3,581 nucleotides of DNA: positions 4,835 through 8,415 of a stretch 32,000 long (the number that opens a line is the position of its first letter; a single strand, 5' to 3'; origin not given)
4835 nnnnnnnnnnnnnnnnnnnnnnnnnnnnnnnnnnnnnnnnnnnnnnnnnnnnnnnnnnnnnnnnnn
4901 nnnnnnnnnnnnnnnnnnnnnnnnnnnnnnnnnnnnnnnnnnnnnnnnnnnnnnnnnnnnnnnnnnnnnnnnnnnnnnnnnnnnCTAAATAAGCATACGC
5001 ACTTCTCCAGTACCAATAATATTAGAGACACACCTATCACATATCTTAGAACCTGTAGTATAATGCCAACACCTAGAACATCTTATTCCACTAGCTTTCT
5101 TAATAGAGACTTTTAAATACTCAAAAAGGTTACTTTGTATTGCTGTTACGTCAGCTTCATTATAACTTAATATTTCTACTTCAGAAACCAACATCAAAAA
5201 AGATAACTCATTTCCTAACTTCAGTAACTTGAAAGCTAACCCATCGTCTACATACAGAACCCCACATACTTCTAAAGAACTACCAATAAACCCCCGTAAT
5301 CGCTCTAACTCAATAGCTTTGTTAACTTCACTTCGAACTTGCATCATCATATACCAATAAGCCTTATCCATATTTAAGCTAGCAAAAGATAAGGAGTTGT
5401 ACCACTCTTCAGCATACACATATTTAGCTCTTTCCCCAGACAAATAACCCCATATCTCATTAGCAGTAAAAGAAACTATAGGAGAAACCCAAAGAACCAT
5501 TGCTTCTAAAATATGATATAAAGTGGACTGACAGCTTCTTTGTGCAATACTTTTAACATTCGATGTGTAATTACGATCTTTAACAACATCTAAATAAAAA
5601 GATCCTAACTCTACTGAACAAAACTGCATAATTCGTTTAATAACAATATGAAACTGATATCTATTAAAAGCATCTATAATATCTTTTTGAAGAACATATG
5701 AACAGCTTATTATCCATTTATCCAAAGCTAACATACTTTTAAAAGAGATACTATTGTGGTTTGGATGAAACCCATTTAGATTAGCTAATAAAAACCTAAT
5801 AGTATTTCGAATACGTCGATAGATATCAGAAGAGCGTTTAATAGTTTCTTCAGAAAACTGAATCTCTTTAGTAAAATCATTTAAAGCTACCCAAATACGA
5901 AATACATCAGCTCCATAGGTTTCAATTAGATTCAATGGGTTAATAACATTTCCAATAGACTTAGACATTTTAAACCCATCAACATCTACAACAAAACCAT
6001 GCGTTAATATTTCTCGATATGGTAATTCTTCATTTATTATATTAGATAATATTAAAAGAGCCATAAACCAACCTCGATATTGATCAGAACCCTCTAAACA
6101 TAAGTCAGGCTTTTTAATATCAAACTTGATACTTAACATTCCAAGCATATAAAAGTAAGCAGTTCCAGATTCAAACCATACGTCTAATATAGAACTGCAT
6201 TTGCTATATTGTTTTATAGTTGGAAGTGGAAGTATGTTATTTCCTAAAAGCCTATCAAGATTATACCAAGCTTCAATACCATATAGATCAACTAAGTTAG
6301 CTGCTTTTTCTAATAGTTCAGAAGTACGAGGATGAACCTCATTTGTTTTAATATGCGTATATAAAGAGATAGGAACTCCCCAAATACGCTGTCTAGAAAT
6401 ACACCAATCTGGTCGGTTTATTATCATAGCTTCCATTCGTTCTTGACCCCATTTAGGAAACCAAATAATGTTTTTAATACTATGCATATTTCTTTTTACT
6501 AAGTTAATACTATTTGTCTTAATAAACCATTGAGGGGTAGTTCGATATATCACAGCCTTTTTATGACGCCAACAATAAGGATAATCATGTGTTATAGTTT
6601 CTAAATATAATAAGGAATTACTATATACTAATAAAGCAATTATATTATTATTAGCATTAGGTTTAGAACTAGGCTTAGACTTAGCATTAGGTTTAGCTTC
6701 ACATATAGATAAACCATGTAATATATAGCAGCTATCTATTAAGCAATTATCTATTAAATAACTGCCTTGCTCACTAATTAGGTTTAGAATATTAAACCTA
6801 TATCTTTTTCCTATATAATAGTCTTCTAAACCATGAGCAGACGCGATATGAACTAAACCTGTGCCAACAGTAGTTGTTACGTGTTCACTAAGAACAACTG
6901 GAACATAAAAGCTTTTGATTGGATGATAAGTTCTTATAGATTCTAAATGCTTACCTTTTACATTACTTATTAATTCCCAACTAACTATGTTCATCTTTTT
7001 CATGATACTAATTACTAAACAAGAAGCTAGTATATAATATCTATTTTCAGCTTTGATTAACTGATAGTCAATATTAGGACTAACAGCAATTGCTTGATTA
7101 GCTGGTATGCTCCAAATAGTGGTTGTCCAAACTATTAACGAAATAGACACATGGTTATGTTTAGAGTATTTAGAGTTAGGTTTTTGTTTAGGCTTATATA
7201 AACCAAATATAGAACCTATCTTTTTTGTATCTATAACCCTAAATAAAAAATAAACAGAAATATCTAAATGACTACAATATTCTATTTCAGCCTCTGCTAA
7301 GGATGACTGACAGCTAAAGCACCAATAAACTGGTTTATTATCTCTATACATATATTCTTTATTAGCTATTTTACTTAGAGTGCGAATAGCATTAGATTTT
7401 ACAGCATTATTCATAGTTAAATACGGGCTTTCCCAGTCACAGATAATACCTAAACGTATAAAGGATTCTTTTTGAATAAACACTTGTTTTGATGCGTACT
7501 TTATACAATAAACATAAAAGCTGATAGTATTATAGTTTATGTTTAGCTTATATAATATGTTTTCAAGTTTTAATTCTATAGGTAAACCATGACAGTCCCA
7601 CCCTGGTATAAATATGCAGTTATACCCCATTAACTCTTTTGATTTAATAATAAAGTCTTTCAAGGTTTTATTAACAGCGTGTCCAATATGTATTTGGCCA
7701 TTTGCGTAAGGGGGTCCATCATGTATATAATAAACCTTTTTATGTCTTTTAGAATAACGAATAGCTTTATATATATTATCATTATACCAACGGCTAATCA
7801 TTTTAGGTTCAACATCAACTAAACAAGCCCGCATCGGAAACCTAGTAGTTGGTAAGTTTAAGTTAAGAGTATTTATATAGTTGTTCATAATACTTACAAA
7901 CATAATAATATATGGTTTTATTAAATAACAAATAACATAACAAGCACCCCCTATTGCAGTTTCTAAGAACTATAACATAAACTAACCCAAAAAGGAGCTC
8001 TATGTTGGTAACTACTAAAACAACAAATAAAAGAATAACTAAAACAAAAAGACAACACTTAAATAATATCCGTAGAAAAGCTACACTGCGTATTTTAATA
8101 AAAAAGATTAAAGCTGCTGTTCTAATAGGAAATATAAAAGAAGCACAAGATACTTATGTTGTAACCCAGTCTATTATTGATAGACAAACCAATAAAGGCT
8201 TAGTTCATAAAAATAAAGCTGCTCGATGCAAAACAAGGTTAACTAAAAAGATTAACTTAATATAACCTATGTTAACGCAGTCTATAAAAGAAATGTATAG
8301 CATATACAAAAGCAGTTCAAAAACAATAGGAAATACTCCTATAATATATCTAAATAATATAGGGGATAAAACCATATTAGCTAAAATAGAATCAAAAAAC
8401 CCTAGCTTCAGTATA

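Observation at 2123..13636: Sharp compositional and synteny mosaic: an extremely AT-rich, enteric-style block spliced into a moderate-GC, non-enteric backbone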

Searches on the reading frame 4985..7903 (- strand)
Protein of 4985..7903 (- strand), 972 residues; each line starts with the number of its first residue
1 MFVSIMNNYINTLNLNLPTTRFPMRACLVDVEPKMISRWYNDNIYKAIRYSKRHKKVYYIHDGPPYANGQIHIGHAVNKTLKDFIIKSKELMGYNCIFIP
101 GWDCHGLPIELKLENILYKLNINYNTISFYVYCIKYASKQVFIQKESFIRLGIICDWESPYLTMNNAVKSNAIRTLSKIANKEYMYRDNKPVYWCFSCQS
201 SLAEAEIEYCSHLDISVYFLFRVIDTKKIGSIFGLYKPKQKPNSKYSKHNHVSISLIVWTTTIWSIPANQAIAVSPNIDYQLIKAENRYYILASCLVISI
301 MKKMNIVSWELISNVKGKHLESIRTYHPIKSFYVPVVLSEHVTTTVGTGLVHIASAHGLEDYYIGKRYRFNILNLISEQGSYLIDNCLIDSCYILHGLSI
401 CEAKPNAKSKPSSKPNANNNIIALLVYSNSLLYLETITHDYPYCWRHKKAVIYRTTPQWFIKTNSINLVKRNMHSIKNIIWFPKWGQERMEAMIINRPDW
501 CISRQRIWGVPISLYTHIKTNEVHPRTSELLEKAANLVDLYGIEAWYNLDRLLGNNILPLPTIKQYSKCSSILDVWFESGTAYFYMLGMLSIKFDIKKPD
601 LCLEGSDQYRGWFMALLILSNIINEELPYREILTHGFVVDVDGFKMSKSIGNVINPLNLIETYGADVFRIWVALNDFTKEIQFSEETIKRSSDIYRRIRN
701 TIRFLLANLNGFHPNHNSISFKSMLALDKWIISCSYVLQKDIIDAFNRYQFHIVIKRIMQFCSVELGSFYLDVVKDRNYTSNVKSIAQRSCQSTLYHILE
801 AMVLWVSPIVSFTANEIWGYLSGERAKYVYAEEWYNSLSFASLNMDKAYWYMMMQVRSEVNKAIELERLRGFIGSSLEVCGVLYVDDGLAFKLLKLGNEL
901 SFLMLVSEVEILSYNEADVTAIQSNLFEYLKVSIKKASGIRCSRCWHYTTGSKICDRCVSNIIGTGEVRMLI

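Call 5: find_encoding_contigs(protein=window:4985-7903:-, flank=10000, max_places=4)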
Protein window:4985-7903:- (972 aa): no gene with exactly this product is on record in the collection.

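Call 13: search_protein_families(library=ncbifam, proteins=[window:4985-7903:-], max_evalue=0.00001)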
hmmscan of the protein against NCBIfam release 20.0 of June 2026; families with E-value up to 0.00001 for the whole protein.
window:4985-7903:- (972 aa): 17 families
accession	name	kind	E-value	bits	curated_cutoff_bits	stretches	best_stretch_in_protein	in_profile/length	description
NF040702.1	ileS_w_GNAT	exception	9.4e-272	904.3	1999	2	288-970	446-1098/1100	isoleucine--tRNA ligase, N-acetyltransferase domain-containing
TIGR00392.1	ileS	equivalog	1.7e-240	800.6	621.4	1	22-878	2-854/861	isoleucine--tRNA ligase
TIGR00422.1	valS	equivalog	7e-112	375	612.1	2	318-836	238-713/863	valine--tRNA ligase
NF009687.0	PRK13208.1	equivalog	7.3e-110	368.4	738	1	21-863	5-744/801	valine--tRNA ligase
NF004349.1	PRK05729.1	equivalog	6.6e-101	338.9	704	2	318-842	232-703/860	valine--tRNA ligase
NF000257.1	MupA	exception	1e-85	288.3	1900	1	34-827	11-767/1024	mupirocin-resistant isoleucine--tRNA ligase MupA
NF000258.1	MupB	exception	1.2e-77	261.7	1900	2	256-822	213-764/1033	mupirocin-resistant isoleucine--tRNA ligase MupB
NF011492.0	PRK14900.1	equivalog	5.9e-63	213.1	1783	2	320-841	249-723/1044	valine--tRNA ligase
NF000540.1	alt_ValS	exception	1.1e-57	195.7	900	2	414-848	342-768/827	valine--tRNA ligase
NF008957.0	PRK12300.1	subfamily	1e-40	139.5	677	2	28-366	6-326/946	leucine--tRNA ligase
TIGR00396.1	leuS_bact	equivalog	1.2e-31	109.7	548.4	2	30-207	5-167/843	leucine--tRNA ligase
TIGR00398.1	metG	equivalog_domain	2.1e-26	92.7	336.35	2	630-822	313-502/530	methionine--tRNA ligase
TIGR00395.1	leuS_arch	equivalog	1.1e-25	89.8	648.5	2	30-363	2-317/938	leucine--tRNA ligase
NF008900.0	PRK12267.1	equivalog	5.3e-21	74.8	598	2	629-827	284-482/648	methionine--tRNA ligase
NF001100.0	PRK00133.1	equivalog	1.7e-17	63.2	587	2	60-114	9-63/676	methionine--tRNA ligase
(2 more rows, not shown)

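Call 17: find_homologous_proteins(query=window:4985-7903:-, max_evalue=1e-50)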
Query window:4985-7903:- (972 aa): 8000 proteins with E <= 1e-50 among 8000 candidates; the best 120 are listed.
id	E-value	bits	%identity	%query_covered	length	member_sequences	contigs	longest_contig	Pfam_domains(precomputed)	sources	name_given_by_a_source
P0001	0.0e+0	2239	100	99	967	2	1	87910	PF09334.18,PF01406.26,PF08264.20,PF00133.29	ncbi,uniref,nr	ncbi:isoleucine--tRNA ligase [Candidatus Tremblaya phenacola]|uniref:isoleucine--tRNA ligase n=1 Tax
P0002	0.0e+0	1682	76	99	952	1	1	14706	PF09334.18,PF01406.26,PF08264.20,PF00133.29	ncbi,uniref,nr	ncbi:isoleucine--tRNA ligase [Candidatus Tremblaya phenacola]|uniref:Isoleucine--tRNA ligase n=1 Tax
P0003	0.0e+0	1032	48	99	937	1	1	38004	PF09334.18,PF01406.26,PF08264.20,PF01921.25,PF00133.29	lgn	-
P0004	0.0e+0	1029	47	99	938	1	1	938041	PF09334.18,PF01406.26,PF08264.20,PF13603.13,PF01921.25,PF00133.29,PF06827.21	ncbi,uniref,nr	ncbi:Isoleucine--tRNA ligase [Candidatus Gullanella endobia]|uniref:Isoleucine--tRNA ligase n=1 Tax=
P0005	0.0e+0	1019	47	99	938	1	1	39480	PF09334.18,PF01406.26,PF08264.20,PF00133.29,PF06827.21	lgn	-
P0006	0.0e+0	1019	48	99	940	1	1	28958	PF09334.18,PF01406.26,PF08264.20,PF01921.25,PF00133.29,PF06827.21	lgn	-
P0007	0.0e+0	1017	47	99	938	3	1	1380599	PF09334.18,PF01406.26,PF08264.20,PF01921.25,PF00133.29,PF06827.21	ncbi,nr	ncbi:MAG: isoleucine--tRNA ligase [Sodalis sp. Fle]|nr:MAG: isoleucine--tRNA ligase [Sodalis sp. Fle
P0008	0.0e+0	1015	47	99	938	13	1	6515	PF09334.18,PF01406.26,PF08264.20,PF01921.25,PF00133.29,PF06827.21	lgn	-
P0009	0.0e+0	1011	49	99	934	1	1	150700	PF09334.18,PF01406.26,PF08264.20,PF01921.25,PF00133.29,PF06827.21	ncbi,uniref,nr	ncbi:isoleucine--tRNA ligase [Candidatus Pantoea edessiphila]|uniref:Isoleucine--tRNA ligase n=1 Tax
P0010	4.1e-298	1010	47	99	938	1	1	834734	PF09334.18,PF01406.26,PF08264.20,PF00133.29,PF06827.21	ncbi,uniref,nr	ncbi:isoleucine--tRNA ligase [Candidatus Doolittlea endobia]|uniref:Isoleucine--tRNA ligase n=1 Tax=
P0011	1.4e-296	1005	46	99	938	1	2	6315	PF09334.18,PF01406.26,PF08264.20,PF01921.25,PF00133.29,PF06827.21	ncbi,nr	ncbi:isoleucine--tRNA ligase [Sodalis-like symbiont of Philaenus spumarius]|nr:isoleucine--tRNA liga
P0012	4.1e-296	1003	46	99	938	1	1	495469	PF09334.18,PF01406.26,PF08264.20,PF13603.13,PF00133.29,PF06827.21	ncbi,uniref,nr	ncbi:isoleucine--tRNA ligase [Martelella alba]|uniref:Isoleucine--tRNA ligase n=1 Tax=Martelella alb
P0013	9.5e-296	1002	47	99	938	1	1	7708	PF09334.18,PF01406.26,PF08264.20,PF01921.25,PF00133.29,PF06827.21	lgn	-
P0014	2.2e-295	1001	46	99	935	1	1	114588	PF09334.18,PF01406.26,PF08264.20,PF01921.25,PF00133.29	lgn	-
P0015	2.5e-295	1000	46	99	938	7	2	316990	PF09334.18,PF01406.26,PF08264.20,PF01921.25,PF00133.29,PF06827.21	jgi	jgi:isoleucyl-tRNA synthetase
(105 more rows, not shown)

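Call 18: find_encoding_contigs(protein=P0001, flank=10000, max_places=4)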
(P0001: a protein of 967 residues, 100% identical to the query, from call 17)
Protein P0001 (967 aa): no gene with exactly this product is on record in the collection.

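Call 19: find_encoding_contigs(protein=P0002, flank=10000, max_places=4)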
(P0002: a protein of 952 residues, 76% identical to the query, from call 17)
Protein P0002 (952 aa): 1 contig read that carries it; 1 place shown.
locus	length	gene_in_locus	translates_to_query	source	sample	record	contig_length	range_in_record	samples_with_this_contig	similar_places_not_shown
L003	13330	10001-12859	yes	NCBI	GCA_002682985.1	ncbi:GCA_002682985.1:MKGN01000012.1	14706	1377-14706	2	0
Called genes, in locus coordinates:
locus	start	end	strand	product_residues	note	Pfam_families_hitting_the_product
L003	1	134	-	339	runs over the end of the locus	PF01636:APH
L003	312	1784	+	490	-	PF04715: (faint), PF00425:Chorismate_bind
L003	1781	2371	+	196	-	PF00117:GATase, PF07722:Peptidase_C26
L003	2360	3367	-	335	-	PF00330:Aconitase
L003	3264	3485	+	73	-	-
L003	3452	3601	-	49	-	PF01783:Ribosomal_L32p (weak)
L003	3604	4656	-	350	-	PF00849:PseudoU_synth_2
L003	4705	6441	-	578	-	PF22745:Nlig-Ia, PF01653:DNA_ligase_aden, PF03120:OB_DNA_ligase, PF12826:HHH_2 (weak), PF14520:HHH_5 (weak)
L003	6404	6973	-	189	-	PF01025:GrpE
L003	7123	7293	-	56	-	-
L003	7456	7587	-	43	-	-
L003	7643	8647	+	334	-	PF02729:OTCace_N, PF00185:OTCace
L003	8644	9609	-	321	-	PF00291:PALP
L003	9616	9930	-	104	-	PF01649:Ribosomal_S20p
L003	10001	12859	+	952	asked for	PF00133:tRNA-synt_1, PF01406:tRNA-synt_1e (faint), PF09334:tRNA-synt_1g, PF08264:Anticodon_1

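Call 64: find_encoding_contigs(protein=P0531, flank=10000, max_places=5)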
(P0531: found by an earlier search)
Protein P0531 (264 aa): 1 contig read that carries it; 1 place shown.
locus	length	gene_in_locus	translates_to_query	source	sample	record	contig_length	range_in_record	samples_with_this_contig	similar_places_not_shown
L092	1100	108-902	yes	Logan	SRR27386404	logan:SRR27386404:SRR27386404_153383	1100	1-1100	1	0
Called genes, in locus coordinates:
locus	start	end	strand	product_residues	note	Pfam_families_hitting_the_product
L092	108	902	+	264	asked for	PF00590:TP_methylase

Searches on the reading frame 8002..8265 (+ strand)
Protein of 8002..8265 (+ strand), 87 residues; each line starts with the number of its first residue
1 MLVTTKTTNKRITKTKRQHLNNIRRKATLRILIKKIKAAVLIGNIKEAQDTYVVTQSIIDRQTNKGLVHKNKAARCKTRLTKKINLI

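Call 13: search_protein_families(library=ncbifam, proteins=[window:8002-8265:+], max_evalue=0.00001)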
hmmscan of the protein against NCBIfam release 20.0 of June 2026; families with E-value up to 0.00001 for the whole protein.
window:8002-8265:+ (87 aa): 1 family
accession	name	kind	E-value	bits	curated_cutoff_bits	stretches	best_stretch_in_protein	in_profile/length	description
TIGR00029.2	S20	equivalog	1.1e-16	61.2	33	1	5-85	4-84/84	30S ribosomal protein S20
